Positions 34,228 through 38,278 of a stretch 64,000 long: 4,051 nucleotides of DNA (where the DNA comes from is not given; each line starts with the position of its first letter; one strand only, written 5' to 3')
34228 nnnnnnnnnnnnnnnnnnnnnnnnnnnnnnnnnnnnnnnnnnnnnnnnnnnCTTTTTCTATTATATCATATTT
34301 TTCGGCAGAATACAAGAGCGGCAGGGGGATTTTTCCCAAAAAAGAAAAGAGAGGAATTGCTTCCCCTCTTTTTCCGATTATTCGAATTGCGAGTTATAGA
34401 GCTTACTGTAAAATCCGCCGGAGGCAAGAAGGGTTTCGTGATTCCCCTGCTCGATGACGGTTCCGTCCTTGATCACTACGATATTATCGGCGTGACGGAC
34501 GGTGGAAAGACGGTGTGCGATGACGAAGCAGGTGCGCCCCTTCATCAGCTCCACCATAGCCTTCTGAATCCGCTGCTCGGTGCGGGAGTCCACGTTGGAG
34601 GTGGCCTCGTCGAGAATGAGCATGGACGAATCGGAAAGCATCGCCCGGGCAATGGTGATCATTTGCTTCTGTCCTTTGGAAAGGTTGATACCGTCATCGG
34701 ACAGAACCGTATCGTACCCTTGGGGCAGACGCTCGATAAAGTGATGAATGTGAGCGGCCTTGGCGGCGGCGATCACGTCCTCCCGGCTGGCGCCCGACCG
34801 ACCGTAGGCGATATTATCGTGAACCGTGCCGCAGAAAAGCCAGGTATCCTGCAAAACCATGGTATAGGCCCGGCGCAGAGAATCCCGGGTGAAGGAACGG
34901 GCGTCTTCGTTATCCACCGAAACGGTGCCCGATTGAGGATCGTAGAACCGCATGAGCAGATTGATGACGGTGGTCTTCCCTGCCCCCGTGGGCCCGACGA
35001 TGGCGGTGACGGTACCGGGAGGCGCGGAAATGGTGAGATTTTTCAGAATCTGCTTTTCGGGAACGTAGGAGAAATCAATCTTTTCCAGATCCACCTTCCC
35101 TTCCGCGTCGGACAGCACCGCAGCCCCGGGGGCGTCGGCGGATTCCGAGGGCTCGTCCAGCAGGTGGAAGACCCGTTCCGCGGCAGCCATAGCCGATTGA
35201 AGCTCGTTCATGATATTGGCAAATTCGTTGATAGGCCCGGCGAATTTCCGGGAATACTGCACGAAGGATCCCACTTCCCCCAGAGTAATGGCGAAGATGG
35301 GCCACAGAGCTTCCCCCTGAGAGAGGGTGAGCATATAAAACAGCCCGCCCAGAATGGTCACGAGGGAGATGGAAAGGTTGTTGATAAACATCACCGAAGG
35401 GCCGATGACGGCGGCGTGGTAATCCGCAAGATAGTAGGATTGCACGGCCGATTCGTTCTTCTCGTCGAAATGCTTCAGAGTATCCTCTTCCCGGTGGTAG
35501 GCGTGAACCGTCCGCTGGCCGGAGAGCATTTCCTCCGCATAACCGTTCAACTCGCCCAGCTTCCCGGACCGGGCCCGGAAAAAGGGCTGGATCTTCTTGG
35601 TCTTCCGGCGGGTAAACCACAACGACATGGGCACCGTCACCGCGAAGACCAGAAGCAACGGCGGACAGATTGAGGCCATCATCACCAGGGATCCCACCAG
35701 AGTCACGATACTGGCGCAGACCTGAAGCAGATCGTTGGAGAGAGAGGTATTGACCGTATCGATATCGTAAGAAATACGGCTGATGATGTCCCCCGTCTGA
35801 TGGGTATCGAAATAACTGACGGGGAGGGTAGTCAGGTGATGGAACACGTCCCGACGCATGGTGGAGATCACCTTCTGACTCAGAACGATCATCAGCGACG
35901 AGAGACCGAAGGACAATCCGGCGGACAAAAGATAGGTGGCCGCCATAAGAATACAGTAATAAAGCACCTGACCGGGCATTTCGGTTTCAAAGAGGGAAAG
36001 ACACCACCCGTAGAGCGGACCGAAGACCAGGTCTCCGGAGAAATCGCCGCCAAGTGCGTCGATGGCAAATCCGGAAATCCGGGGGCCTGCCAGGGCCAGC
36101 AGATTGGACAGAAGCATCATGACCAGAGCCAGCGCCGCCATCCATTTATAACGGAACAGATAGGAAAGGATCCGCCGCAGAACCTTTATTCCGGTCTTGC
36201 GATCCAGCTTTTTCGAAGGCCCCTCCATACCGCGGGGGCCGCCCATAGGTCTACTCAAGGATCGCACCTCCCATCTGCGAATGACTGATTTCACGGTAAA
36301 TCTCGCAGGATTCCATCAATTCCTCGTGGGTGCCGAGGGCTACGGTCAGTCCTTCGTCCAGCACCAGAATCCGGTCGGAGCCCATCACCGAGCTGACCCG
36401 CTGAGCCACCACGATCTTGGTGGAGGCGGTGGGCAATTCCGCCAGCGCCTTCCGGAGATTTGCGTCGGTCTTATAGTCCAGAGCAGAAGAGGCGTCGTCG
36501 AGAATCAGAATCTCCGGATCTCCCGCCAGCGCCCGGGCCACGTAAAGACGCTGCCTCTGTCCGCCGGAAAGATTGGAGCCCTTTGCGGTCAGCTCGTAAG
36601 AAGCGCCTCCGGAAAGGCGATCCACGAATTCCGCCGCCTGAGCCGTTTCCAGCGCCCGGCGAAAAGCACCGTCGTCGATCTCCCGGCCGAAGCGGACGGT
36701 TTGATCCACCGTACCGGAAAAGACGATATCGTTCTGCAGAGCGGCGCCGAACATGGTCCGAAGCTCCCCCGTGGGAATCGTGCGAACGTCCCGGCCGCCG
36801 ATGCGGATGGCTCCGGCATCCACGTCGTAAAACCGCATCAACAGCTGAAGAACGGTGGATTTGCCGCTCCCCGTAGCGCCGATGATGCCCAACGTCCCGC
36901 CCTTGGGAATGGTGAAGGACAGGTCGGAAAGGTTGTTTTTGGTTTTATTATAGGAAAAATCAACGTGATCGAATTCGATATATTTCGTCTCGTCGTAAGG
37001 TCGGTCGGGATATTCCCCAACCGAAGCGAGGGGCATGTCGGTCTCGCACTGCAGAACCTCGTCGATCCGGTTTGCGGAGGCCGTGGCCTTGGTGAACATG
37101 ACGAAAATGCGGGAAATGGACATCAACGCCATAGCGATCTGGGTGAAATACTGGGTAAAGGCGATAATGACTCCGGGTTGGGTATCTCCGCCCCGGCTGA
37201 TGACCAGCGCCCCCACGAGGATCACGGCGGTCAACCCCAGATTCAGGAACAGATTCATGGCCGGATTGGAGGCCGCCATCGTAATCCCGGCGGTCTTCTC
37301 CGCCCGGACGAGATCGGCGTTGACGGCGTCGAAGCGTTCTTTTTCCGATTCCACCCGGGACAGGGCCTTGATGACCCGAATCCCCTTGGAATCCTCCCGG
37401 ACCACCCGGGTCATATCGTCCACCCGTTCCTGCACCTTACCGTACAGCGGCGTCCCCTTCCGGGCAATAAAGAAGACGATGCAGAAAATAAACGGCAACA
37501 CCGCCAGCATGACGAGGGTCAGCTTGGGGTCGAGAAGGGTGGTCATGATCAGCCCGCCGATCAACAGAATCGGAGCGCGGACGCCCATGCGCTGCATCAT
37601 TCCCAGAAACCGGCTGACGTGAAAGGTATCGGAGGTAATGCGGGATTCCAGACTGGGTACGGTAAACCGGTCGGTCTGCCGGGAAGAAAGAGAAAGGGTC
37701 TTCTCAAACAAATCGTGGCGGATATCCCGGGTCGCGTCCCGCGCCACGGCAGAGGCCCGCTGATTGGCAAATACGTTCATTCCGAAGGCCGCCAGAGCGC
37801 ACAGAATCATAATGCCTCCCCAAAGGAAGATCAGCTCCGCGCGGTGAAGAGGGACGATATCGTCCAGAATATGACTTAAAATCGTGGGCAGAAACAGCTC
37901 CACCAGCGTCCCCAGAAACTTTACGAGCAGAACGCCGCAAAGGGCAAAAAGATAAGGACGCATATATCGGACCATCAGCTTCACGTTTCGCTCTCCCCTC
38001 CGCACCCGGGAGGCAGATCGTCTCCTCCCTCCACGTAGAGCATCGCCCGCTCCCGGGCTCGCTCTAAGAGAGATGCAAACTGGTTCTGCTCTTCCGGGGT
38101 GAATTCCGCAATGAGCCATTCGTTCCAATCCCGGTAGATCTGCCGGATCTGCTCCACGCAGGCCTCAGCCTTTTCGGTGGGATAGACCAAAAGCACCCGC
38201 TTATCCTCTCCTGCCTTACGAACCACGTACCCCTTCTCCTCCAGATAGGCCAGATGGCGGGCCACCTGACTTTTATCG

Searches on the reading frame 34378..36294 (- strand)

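Call 19: search_protein_families(library=pfam, proteins=[window:34378-36294:-], max_evalue=0.001)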
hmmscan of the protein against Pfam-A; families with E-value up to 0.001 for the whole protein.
window:34378-36294:- (638 aa): 6 families
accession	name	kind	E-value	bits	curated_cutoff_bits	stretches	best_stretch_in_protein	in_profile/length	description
PF00664.28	ABC_membrane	-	8.9e-47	160.5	28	1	55-319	3-249/274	ABC transporter transmembrane region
PF00005.33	ABC_tran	-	4.1e-30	105.6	25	1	417-566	1-137/137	ABC transporter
PF02463.25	SMC_N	-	9.1e-08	32.2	40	1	428-609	25-212/220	RecF/RecN/SMC N terminal domain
PF13401.12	AAA_22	-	5.3e-05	24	27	1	429-476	7-53/130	AAA domain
PF09818.15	ABC_ATPase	-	0.00026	20.6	23.2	0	512-609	133-230/283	P-loop domain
PF13604.12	AAA_30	-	0.00088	19.5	27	0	427-575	18-107/191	AAA domain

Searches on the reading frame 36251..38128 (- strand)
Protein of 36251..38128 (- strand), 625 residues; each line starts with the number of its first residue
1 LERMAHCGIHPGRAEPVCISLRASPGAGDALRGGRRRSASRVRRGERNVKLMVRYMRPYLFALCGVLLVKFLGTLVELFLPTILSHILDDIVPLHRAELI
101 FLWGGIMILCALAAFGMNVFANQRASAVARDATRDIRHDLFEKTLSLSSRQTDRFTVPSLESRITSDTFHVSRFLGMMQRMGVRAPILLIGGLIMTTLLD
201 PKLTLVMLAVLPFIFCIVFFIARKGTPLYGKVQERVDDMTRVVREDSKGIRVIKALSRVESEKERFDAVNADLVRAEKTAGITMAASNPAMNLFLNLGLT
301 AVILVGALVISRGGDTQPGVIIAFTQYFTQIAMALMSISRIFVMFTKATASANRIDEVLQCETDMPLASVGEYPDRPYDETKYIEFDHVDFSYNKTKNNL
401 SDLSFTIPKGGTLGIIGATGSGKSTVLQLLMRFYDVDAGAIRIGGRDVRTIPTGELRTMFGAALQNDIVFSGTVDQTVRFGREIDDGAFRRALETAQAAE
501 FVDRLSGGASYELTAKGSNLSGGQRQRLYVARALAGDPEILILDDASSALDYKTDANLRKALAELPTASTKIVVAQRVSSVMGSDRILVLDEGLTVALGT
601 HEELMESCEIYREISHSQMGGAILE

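Call 19: search_protein_families(library=pfam, proteins=[window:36251-38128:-], max_evalue=0.001)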
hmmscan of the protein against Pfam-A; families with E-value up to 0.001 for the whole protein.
window:36251-38128:- (625 aa): 2 families
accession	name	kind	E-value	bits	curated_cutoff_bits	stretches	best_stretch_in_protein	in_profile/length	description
PF00664.28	ABC_membrane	-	1.5e-41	143.4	28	1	66-335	4-274/274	ABC transporter transmembrane region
PF00005.33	ABC_tran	-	1.1e-25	91.3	25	1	400-547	1-136/137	ABC transporter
